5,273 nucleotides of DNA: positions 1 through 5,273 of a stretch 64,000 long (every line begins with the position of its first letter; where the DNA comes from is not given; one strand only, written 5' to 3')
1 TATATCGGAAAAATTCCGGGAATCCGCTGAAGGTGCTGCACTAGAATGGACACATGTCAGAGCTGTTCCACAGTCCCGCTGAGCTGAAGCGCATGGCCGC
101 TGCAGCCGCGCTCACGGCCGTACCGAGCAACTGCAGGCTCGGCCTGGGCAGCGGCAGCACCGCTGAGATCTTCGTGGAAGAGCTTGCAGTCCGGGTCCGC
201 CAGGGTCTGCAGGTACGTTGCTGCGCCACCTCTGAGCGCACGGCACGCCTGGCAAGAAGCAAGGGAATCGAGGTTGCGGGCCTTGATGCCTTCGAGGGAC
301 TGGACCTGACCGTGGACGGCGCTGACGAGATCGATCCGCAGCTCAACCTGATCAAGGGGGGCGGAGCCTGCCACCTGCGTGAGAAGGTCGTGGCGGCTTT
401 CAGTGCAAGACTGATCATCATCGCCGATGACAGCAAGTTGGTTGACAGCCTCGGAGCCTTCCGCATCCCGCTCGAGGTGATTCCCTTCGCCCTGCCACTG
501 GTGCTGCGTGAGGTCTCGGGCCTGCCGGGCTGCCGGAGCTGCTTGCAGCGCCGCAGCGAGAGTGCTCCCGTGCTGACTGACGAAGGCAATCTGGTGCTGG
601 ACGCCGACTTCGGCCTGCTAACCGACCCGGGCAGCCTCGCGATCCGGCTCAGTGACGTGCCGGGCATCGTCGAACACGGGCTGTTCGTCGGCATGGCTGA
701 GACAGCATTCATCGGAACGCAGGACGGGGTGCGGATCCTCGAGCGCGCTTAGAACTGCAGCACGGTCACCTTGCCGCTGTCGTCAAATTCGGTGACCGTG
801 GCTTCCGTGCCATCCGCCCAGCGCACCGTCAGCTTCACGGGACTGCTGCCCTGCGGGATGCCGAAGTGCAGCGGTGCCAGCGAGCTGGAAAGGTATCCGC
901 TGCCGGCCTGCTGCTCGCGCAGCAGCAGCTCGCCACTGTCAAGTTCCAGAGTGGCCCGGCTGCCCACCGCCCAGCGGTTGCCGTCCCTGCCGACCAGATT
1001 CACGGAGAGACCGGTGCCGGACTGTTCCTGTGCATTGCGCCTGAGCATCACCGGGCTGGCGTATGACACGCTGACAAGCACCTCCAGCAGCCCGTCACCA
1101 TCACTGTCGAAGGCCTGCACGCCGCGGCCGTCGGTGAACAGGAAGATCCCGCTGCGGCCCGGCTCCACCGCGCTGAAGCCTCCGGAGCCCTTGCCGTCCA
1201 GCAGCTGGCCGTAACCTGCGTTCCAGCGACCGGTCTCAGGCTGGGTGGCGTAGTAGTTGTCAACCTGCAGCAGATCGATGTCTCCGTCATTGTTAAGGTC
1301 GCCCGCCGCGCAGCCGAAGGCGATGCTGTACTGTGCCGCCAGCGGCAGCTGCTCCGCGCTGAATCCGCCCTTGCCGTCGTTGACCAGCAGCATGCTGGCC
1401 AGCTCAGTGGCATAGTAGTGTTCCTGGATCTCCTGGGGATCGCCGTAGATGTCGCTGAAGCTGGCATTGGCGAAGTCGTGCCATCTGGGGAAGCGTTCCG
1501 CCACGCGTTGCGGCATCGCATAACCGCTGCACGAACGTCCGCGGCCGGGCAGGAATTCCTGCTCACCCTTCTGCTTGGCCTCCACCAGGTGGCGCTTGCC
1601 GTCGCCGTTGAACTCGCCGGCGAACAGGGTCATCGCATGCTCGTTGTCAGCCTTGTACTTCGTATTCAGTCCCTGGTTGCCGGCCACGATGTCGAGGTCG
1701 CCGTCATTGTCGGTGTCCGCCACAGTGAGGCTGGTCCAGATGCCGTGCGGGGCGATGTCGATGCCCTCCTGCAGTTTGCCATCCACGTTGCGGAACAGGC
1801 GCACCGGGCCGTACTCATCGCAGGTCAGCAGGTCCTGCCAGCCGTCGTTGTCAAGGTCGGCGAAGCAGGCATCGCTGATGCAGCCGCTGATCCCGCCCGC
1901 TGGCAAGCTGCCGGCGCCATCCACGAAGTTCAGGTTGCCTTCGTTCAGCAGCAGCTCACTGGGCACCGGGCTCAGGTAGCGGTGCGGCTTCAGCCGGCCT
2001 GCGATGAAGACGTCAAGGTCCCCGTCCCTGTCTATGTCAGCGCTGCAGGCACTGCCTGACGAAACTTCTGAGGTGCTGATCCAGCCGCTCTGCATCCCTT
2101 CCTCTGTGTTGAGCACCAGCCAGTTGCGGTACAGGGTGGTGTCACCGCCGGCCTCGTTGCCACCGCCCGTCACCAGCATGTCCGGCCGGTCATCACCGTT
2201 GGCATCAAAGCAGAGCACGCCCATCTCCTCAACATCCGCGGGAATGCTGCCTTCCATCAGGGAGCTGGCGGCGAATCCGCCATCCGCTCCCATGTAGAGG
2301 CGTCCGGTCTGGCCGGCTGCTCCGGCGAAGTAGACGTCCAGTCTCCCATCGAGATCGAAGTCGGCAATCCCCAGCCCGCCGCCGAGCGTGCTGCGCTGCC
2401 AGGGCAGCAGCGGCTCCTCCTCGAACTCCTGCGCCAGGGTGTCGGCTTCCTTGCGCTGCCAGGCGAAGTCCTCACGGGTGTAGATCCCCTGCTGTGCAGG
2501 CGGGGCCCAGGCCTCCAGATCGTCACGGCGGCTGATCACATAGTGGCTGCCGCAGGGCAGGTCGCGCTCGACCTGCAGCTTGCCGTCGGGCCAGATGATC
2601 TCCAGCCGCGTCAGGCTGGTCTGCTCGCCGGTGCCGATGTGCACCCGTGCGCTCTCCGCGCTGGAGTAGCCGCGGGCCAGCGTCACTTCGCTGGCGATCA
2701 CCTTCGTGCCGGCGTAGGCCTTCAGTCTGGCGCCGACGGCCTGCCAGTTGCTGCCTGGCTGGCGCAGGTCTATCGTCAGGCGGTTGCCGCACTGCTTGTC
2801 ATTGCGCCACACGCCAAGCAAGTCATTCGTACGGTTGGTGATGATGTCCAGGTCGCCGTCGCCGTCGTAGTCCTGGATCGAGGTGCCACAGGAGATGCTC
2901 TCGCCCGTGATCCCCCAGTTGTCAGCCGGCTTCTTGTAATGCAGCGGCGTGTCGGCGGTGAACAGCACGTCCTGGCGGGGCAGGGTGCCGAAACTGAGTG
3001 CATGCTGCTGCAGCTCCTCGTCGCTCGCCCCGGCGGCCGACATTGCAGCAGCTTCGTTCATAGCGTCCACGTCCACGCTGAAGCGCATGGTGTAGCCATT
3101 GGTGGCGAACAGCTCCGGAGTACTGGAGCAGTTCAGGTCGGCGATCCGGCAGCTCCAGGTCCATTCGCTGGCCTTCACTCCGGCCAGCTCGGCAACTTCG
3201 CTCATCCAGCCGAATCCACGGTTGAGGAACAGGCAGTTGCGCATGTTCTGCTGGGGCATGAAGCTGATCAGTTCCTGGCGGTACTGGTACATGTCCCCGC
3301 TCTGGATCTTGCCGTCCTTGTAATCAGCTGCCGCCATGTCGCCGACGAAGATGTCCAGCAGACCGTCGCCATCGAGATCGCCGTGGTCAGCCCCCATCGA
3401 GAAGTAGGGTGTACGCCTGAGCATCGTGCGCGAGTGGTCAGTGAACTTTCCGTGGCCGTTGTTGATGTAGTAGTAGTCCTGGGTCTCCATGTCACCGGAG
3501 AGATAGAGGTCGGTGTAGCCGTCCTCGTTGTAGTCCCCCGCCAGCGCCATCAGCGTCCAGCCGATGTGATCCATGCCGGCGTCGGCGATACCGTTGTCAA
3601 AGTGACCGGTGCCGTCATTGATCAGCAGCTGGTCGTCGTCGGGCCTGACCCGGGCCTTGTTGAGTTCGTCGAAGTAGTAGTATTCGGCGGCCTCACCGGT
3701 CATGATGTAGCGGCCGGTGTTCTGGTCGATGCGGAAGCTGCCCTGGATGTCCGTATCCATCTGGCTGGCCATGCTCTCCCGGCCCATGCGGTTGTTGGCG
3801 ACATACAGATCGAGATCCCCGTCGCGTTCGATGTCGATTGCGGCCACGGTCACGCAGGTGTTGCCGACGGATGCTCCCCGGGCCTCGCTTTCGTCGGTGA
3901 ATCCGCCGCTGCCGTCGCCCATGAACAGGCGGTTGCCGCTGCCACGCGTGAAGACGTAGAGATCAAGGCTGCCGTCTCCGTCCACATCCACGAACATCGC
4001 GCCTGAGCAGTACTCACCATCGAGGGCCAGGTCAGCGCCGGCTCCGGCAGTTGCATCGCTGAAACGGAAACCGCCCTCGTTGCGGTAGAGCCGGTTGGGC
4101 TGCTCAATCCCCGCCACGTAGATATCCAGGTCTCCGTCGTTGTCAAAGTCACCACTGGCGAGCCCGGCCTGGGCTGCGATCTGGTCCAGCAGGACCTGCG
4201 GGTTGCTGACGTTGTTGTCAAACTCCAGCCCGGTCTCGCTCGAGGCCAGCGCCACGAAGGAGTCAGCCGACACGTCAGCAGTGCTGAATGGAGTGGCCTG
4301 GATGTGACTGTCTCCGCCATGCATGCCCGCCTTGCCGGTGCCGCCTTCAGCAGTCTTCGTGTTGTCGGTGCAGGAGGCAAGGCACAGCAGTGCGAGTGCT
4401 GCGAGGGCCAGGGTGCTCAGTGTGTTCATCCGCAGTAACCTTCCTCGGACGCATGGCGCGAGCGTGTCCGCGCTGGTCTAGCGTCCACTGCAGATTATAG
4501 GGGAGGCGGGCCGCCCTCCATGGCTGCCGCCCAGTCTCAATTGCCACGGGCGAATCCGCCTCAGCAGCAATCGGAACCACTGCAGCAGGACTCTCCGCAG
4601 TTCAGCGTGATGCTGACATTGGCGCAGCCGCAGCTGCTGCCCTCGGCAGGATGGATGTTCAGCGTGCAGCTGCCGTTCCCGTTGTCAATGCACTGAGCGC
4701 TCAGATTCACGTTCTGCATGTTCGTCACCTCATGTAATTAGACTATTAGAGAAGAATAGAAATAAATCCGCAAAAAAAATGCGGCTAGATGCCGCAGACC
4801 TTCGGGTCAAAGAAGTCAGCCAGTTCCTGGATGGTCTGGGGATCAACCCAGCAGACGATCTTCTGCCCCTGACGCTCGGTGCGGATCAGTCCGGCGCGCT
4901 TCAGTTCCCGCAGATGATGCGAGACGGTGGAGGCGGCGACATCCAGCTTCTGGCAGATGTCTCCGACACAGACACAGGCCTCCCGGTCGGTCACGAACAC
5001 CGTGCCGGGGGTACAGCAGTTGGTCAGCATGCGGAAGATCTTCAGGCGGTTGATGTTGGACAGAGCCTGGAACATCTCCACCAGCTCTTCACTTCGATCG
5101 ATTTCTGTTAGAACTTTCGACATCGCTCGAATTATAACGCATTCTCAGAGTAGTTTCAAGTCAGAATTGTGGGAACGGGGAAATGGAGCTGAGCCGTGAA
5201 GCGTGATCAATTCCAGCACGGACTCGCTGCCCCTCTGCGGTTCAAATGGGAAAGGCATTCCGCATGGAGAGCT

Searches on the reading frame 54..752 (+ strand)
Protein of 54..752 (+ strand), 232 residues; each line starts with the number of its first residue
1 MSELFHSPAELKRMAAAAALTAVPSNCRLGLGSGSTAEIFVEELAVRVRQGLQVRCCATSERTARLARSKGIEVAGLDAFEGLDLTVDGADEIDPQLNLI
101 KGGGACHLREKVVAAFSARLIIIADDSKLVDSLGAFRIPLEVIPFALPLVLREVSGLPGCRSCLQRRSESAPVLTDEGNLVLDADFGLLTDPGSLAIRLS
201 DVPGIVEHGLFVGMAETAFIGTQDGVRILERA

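Call 64: search_protein_families(library=pfam, proteins=[window:54-752:+], max_evalue=0.00001)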
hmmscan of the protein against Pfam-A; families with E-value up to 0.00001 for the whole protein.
window:54-752:+ (232 aa): 1 family
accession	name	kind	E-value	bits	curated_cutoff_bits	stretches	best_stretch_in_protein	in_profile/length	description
PF06026.20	Rib_5-P_isom_A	-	3.2e-58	196.6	26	1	56-225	2-173/173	Ribose 5-phosphate isomerase A (phosphoriboisomerase A)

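Call 71: find_encoding_contigs(protein=window:54-752:+, flank=10000, max_places=2)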
Protein window:54-752:+ (232 aa): no gene with exactly this product is on record in the collection.

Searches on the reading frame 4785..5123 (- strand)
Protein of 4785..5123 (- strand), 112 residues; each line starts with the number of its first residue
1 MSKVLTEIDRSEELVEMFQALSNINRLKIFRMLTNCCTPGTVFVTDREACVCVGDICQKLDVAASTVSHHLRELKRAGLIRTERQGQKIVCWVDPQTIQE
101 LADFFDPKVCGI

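Call 64: search_protein_families(library=pfam, proteins=[window:4785-5123:-], max_evalue=0.00001)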
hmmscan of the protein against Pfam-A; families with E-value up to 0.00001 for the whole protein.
window:4785-5123:- (112 aa): 3 families
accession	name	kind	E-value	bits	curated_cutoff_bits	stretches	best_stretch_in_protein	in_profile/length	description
PF12840.13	HTH_20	-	1.7e-11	44.3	27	1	22-82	2-50/51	Helix-turn-helix domain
PF01022.26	HTH_5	-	1.2e-10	41.5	22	1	52-81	17-46/47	Bacterial regulatory protein, arsR family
PF13412.12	HTH_24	-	6.7e-06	26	21.9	0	51-81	18-48/48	Winged helix-turn-helix DNA-binding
